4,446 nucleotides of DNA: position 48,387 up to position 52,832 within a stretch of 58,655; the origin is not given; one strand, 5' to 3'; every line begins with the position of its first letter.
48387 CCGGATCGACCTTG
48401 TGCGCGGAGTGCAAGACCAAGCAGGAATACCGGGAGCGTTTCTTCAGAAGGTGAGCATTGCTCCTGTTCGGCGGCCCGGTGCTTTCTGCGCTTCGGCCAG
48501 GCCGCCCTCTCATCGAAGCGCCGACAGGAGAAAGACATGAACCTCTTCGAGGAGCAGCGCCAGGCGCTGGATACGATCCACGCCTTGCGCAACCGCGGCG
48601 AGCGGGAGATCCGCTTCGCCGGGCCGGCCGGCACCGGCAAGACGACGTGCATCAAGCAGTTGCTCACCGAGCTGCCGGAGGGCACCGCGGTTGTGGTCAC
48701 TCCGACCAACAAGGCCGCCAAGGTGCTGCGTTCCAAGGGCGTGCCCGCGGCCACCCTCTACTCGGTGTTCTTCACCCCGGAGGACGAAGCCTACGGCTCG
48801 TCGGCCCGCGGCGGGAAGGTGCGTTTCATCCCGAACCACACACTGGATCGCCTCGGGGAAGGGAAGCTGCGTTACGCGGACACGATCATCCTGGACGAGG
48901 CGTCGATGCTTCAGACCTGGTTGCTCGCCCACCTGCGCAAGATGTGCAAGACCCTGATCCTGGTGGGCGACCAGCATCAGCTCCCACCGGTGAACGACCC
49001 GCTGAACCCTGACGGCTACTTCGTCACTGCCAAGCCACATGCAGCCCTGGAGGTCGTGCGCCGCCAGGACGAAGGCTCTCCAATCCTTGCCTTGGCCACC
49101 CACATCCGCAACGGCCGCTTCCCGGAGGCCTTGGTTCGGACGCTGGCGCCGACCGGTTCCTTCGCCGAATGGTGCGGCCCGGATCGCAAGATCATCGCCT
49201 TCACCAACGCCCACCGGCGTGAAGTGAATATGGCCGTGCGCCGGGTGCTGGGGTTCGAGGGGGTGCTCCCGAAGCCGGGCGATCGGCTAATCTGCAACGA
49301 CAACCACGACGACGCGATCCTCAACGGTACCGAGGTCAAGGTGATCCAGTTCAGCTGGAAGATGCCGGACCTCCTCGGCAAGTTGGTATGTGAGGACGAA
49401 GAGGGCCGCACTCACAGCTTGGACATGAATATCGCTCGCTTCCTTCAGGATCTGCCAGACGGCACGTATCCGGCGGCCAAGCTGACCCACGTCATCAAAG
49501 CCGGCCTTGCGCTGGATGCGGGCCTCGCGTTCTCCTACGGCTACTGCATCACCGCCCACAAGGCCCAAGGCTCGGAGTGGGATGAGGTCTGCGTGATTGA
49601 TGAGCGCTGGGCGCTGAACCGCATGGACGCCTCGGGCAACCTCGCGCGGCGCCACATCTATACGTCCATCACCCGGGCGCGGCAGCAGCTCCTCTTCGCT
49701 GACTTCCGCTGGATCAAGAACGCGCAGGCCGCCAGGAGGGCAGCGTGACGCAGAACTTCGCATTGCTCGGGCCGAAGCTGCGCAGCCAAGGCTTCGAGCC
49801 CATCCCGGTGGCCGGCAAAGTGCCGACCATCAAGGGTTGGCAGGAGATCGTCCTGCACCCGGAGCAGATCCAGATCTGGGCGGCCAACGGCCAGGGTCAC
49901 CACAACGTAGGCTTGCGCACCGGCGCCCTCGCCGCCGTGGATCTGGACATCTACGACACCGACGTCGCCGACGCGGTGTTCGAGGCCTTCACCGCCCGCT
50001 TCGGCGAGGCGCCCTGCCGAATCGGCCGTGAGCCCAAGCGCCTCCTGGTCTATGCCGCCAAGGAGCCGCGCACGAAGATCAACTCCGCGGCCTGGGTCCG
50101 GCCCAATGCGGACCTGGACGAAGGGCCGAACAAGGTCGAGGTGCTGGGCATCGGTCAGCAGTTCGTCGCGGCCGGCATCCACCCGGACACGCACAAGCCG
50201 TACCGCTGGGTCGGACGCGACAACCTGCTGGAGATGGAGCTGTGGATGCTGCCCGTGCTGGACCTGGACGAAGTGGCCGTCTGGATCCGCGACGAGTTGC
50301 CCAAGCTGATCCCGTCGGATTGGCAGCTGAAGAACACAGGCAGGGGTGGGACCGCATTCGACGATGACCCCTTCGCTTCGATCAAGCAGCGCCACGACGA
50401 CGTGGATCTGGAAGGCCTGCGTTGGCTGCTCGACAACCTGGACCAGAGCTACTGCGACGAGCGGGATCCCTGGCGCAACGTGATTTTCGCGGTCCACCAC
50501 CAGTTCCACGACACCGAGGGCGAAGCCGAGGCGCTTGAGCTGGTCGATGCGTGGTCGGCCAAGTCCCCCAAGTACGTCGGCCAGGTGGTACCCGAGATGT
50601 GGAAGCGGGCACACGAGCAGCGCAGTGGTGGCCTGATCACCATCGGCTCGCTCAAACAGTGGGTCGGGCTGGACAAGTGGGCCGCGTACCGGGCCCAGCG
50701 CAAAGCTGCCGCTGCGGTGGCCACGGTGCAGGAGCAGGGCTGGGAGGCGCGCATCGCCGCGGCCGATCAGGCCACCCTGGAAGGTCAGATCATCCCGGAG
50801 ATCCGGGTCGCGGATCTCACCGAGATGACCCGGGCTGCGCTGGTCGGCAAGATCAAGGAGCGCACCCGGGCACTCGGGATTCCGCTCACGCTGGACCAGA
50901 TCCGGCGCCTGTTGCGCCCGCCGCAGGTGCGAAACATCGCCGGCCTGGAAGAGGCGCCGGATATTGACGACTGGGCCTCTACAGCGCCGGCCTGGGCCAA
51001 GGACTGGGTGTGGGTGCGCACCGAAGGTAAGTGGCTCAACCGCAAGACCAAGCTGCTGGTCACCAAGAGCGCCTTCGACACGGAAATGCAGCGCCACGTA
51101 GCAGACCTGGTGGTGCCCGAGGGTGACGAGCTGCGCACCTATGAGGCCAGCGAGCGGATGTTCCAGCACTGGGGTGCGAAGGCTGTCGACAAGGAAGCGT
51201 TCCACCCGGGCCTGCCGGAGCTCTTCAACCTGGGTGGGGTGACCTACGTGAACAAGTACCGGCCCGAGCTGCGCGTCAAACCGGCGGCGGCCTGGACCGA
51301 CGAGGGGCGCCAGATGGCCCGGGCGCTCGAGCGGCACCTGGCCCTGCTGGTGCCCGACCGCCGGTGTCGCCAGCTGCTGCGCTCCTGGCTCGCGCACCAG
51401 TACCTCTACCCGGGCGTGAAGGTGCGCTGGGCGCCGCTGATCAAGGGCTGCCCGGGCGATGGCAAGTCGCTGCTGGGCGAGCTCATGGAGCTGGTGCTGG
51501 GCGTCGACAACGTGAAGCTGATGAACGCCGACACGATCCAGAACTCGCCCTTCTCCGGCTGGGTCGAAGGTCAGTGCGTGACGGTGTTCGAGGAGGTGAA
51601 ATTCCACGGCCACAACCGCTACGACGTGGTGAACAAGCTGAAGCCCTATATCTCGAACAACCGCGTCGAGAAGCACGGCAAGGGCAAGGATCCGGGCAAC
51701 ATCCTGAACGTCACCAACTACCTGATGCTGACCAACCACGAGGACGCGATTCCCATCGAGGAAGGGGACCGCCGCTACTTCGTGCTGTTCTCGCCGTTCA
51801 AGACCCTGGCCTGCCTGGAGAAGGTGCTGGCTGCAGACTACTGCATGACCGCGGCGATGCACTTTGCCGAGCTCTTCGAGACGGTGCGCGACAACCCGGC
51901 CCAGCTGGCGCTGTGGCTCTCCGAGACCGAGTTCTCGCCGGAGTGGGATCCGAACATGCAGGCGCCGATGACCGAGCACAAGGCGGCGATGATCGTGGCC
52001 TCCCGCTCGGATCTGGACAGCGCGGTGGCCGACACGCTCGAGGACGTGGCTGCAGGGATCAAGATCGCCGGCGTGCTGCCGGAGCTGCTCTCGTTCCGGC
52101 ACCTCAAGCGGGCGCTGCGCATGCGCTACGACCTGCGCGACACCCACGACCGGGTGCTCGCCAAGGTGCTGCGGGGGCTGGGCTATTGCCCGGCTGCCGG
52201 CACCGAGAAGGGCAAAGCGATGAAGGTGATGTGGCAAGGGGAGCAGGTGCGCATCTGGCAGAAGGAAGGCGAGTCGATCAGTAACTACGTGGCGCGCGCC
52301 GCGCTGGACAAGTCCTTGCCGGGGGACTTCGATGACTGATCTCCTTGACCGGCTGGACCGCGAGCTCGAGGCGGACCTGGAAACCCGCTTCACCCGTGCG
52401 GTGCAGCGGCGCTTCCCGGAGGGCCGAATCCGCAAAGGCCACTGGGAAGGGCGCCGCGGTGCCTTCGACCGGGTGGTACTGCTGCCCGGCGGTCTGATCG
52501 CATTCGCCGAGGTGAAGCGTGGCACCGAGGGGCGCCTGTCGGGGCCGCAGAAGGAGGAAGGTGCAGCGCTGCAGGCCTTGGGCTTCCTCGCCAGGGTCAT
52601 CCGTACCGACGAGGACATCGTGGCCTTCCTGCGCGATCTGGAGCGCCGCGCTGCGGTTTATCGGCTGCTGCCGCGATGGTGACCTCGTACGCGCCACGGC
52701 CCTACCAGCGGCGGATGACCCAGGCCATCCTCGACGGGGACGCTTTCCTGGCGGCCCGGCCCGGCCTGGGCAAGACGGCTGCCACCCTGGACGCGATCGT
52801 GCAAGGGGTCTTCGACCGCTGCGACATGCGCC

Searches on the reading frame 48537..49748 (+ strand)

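Call 21: search_protein_families(library=pfam, max_evalue=0.01, proteins=[window:48537-49748:+])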
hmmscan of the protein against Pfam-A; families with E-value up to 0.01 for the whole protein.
window:48537-49748:+ (403 aa): 17 families
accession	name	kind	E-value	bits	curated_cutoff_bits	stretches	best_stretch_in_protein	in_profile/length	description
PF13604.12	AAA_30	-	6.2e-24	85.2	27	1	5-200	4-178/191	AAA domain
PF13245.12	AAA_19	-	2.7e-16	60.4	25.1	1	25-152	14-132/134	AAA domain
PF01443.25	Viral_helicase1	-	1.5e-14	54.9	21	2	28-153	4-101/228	Viral superfamily 1 RNA helicase core domain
PF13538.12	UvrD_C_2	-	7.9e-11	42.1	27.4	1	334-386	1-50/52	UvrD-like helicase C-terminal domain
PF13086.12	AAA_11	-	2.4e-10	41.1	27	1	106-152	203-253/257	AAA domain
PF05970.20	PIF1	-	2.4e-07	31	25.9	1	3-147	2-150/223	PIF1-like helicase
PF13401.12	AAA_22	-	4.7e-07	30.6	27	1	28-144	11-122/130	AAA domain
PF04851.21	ResIII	-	0.00013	22.4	22.5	1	1-59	2-64/164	Type III restriction enzyme, res subunit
PF00270.35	DEAD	-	0.00073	19.7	26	1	7-140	4-145/167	DEAD/DEAH box helicase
PF05127.21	NAT10_TcmA_helicase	-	0.0011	19.3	22.7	1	31-143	6-119/176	RNA cytidine acetyltransferase NAT10/TcmA, helicase domain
PF13191.12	AAA_16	-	0.0017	19.3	32.6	1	9-56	11-58/167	AAA ATPase domain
PF12775.13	AAA_7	-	0.0019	18.2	25.8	1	22-53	33-64/181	P-loop containing dynein motor region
PF13479.12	AAA_24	-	0.0022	18.3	27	1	27-135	7-86/195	AAA domain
PF25199.1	nSTAND_NTPase5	-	0.0028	18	34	1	11-52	29-73/145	Novel STAND NTPase 5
PF01078.27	Mg_chelatase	-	0.0031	17.4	20.3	1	19-135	19-128/207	Magnesium chelatase, subunit ChlI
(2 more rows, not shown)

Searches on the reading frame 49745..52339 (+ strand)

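Call 21: search_protein_families(library=pfam, max_evalue=0.01, proteins=[window:49745-52339:+])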
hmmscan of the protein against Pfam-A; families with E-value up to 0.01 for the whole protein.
window:49745-52339:+ (864 aa): 3 families
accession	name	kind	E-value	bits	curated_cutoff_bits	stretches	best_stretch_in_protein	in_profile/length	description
PF19263.5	DUF5906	-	2.1e-14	54.6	27.6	1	567-677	2-114/114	Family of unknown function (DUF5906)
PF08707.16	PriCT_2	-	4.8e-14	52.9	22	1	228-306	4-76/77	Primase C terminal 2 (PriCT-2)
PF09250.16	Prim-Pol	-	2.1e-11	45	22.8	1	15-160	7-151/158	Bifunctional DNA primase/polymerase, N-terminal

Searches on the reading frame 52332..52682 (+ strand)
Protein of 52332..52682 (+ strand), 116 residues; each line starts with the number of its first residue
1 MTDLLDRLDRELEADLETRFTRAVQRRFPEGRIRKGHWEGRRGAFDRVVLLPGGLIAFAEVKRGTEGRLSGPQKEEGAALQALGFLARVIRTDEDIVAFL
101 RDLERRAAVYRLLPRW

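Call 21: search_protein_families(library=pfam, max_evalue=0.01, proteins=[window:52332-52682:+])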
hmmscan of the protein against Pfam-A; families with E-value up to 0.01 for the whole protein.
window:52332-52682:+ (116 aa): 0 families

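Call 33: search_protein_families(library=phrogs, max_evalue=0.001, proteins=[window:52332-52682:+])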
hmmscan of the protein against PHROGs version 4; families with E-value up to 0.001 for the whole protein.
window:52332-52682:+ (116 aa): 2 families
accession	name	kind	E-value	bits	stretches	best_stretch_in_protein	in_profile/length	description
phrog_93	-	DNA, RNA and nucleotide metabolism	9.6e-17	61.8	1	11-108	352-446/613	endonuclease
phrog_824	-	unknown function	2.7e-05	25.2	1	43-102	113-173/265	-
